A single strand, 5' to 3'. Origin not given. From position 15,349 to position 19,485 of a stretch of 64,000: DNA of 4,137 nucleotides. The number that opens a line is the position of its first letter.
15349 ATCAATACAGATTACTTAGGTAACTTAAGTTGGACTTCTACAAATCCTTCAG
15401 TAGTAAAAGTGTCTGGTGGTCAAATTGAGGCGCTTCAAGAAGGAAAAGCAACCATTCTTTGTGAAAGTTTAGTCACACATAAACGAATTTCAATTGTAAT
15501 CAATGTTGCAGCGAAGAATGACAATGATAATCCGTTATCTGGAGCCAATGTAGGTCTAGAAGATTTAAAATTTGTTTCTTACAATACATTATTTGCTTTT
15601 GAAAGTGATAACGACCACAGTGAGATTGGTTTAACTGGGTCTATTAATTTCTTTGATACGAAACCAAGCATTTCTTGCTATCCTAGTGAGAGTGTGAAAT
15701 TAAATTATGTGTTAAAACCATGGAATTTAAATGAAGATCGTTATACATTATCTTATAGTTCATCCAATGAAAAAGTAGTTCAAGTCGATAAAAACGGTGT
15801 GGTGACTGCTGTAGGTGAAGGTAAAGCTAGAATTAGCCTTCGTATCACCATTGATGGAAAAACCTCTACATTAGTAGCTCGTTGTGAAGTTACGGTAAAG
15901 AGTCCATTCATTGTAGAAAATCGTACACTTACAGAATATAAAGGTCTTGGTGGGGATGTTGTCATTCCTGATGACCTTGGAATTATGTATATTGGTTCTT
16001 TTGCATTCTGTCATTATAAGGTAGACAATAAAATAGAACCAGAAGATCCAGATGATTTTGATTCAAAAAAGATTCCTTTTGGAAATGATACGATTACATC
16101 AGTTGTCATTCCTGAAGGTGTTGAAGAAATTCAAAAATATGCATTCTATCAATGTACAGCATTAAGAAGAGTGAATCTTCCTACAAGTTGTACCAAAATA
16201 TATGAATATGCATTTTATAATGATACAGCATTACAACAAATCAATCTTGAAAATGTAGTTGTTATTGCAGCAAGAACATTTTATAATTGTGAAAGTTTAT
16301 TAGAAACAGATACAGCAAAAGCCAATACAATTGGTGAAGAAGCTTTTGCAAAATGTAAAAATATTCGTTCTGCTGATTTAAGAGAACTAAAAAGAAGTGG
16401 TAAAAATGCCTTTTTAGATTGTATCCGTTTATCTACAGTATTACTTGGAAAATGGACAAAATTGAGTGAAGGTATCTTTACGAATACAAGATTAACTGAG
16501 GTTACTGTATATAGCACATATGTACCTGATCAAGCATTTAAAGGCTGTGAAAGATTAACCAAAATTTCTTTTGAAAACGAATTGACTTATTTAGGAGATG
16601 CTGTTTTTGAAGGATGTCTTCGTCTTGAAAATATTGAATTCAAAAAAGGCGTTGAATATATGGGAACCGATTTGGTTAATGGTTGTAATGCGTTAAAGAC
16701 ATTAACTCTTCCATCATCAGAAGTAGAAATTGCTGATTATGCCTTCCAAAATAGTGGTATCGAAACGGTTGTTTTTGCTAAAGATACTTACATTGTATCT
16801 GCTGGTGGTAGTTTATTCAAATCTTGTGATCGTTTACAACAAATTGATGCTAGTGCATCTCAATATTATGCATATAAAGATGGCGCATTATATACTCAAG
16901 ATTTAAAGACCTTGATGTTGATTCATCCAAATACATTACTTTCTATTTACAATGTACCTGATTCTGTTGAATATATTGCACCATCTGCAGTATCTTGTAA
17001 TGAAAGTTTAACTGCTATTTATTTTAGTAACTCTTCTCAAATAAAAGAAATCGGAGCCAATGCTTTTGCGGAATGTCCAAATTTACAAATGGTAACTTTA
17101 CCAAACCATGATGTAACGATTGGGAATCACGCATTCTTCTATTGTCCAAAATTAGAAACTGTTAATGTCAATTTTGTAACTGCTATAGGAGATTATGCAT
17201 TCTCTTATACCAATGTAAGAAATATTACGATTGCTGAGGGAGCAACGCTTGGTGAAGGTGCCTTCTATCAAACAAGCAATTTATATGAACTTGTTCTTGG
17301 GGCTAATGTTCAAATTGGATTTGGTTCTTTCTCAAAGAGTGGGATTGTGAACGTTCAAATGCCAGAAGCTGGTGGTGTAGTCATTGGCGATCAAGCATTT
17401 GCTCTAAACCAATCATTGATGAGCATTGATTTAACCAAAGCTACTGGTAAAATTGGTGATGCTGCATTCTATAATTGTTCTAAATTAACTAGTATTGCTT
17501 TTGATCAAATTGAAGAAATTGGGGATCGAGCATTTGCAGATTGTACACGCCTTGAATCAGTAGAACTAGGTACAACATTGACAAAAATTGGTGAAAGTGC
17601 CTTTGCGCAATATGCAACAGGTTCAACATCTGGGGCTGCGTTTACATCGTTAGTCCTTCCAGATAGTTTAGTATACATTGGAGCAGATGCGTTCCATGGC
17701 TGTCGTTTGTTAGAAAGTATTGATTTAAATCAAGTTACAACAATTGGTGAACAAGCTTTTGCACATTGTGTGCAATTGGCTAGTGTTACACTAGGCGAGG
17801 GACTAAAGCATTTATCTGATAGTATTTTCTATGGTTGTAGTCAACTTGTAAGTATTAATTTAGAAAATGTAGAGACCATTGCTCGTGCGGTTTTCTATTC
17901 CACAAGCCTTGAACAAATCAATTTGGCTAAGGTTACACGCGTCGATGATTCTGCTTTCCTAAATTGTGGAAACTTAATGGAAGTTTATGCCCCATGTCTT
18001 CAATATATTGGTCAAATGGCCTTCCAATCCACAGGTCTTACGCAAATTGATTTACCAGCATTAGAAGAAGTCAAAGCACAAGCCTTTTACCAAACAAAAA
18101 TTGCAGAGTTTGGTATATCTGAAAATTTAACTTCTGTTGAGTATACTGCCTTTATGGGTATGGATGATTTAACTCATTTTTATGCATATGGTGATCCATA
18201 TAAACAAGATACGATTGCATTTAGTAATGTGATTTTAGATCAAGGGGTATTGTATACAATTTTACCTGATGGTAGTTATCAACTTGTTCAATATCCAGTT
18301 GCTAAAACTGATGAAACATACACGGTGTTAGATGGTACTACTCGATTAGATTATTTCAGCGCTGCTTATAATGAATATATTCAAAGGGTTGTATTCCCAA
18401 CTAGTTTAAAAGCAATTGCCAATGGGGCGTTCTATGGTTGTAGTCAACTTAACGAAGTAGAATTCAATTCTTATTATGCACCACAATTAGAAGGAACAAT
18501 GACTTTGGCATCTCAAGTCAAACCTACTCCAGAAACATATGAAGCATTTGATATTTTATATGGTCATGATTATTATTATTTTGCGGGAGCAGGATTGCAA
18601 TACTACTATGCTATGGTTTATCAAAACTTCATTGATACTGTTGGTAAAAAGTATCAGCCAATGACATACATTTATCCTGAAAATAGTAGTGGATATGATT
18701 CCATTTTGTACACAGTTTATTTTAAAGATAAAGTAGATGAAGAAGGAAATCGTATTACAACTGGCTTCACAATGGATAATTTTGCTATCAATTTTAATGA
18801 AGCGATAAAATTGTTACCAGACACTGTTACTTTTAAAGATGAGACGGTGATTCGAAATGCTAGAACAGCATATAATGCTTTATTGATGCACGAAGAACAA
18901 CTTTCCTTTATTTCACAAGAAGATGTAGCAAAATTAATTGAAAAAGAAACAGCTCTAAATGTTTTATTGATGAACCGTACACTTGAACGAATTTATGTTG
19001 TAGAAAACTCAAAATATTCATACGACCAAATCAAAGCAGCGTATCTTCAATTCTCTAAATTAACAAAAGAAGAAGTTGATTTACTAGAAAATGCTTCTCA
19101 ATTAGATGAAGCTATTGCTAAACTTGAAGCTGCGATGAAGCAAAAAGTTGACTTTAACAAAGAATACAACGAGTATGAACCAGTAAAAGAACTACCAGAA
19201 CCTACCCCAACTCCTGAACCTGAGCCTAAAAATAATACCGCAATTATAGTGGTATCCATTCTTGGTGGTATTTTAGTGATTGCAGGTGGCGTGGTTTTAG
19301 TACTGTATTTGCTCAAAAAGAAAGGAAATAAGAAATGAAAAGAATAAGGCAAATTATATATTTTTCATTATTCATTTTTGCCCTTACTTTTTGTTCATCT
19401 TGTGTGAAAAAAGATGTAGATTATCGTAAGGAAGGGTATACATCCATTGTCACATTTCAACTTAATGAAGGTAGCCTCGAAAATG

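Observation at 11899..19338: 2,485-aa chimeric surface protein anchored at both termini: lipobox, S8 protease with PA insert, Big_2, long BspA-type LRR array, PT-rich linker, C-terminal TM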

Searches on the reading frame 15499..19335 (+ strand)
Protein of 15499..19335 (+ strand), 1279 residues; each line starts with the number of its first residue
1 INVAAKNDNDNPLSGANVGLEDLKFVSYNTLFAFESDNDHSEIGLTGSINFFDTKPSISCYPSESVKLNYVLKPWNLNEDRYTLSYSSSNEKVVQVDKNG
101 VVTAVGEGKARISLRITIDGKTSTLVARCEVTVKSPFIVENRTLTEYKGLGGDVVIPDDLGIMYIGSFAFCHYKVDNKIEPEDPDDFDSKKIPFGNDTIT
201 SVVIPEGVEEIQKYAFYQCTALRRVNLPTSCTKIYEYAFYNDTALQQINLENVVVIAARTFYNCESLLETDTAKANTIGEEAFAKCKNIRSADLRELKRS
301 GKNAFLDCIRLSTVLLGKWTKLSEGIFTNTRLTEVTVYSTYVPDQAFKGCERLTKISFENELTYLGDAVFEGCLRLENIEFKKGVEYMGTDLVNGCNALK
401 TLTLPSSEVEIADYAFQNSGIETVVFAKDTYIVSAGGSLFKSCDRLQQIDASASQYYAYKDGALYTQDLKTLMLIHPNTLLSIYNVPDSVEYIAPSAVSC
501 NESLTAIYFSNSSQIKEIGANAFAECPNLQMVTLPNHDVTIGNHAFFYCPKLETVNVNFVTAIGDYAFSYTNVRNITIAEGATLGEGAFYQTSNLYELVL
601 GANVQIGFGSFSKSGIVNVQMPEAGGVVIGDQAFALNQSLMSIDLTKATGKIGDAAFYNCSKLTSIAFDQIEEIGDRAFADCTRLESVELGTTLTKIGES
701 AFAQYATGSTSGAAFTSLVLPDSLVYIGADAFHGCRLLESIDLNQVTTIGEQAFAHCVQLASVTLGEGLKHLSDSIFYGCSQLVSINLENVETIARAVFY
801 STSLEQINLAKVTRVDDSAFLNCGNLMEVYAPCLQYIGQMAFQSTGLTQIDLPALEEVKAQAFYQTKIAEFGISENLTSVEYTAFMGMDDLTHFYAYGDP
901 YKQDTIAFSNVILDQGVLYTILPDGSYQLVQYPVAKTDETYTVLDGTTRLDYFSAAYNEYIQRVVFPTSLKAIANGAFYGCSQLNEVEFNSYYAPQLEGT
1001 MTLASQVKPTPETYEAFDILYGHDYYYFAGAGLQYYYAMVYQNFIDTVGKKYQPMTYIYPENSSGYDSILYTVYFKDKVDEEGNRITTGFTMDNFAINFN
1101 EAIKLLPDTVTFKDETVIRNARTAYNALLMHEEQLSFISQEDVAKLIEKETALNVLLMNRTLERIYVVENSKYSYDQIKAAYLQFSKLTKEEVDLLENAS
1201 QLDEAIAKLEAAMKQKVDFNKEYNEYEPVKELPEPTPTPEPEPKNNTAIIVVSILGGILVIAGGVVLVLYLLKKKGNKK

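Call 23: search_solved_structures(query=window:15499-19335:+, max_evalue=0.001)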
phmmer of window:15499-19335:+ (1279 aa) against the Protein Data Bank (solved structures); distinct sequences matched with E-value up to 0.001: 16.
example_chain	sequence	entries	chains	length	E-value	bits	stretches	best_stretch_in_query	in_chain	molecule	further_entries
4fs7_A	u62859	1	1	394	5.7e-36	127.2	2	651-790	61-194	Uncharacterized protein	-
4gt6_A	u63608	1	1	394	3.6e-33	117.9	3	662-829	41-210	Cell surface protein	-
6mlx_A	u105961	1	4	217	2.2e-17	65.6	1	651-788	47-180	Leucine-rich repeat protein TpLRR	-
4h09_A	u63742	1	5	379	3e-17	65.2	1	329-556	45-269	Hypothetical leucine rich repeat protein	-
4fd0_A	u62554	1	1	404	1.2e-14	56.5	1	114-284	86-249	Leucine rich hypothetical protein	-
4fdw_A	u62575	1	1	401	1.2e-14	56.5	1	715-866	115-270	leucine rich hypothetical protein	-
4cp6_A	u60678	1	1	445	4e-13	51.5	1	344-553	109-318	CHOLINE BINDING PROTEIN PCPA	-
4ufs_A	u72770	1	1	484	2e-05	26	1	320-535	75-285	LEUCINE-RICH REPEAT-CONTAINING G-PROTEIN COUPLED RECEPTOR 5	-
4qxe_A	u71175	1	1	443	3.1e-05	25.3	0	340-460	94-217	Leucine-rich repeat-containing G-protein coupled receptor 4, linker, Variable lymphocyte r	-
9oib_A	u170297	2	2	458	5.9e-05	24.4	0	490-605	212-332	Leucine-rich repeat-containing protein 15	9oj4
4ufr_A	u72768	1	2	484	6e-05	24.4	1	320-535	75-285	LEUCINE-RICH REPEAT-CONTAINING G-PROTEIN COUPLED RECEPTOR 5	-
4kng_A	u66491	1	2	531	8.3e-05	23.9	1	320-535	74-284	Leucine-rich repeat-containing G-protein coupled receptor 5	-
4bsr_A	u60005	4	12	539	8.7e-05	23.9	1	320-535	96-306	LEUCINE-RICH REPEAT-CONTAINING G-PROTEIN COUPLED RECEPTOR 5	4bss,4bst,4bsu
4li1_B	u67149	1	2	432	0.00027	22.2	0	341-481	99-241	Leucine-rich repeat-containing G-protein coupled receptor 4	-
4li2_A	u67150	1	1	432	0.00036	21.8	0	341-481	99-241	Leucine-rich repeat-containing G-protein coupled receptor 4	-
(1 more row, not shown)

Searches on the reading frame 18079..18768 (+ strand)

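Call 38: search_protein_families(library=pfam, proteins=[window:18079-18768:+], max_evalue=5)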
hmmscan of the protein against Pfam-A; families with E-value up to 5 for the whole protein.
window:18079-18768:+ (230 aa): 2 families
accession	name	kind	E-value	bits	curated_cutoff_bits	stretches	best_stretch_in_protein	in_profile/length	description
PF13306.12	LRR_5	-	2.4e-10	40.9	27.7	2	97-131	9-43/127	BspA type Leucine rich repeat region (6 copies)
PF13855.12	LRR_8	-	0.12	12.6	27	0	14-35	33-55/61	Leucine rich repeat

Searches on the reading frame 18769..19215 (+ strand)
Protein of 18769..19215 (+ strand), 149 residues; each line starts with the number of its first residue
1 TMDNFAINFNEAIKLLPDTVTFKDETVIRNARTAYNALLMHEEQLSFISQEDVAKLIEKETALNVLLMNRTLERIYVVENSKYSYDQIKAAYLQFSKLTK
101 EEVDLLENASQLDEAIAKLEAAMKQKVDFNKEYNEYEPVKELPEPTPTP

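Call 38: search_protein_families(library=pfam, proteins=[window:18769-19215:+], max_evalue=5)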
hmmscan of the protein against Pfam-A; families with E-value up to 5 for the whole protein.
window:18769-19215:+ (149 aa): 2 families
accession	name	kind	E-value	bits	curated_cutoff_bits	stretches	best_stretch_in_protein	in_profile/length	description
PF10977.13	DUF2797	-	0.14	12.4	25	1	67-144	109-185/227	Protein of unknown function (DUF2797)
PF05852.16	DUF848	-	0.25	11.9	25.3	1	77-137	57-118/145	Gammaherpesvirus protein of unknown function (DUF848)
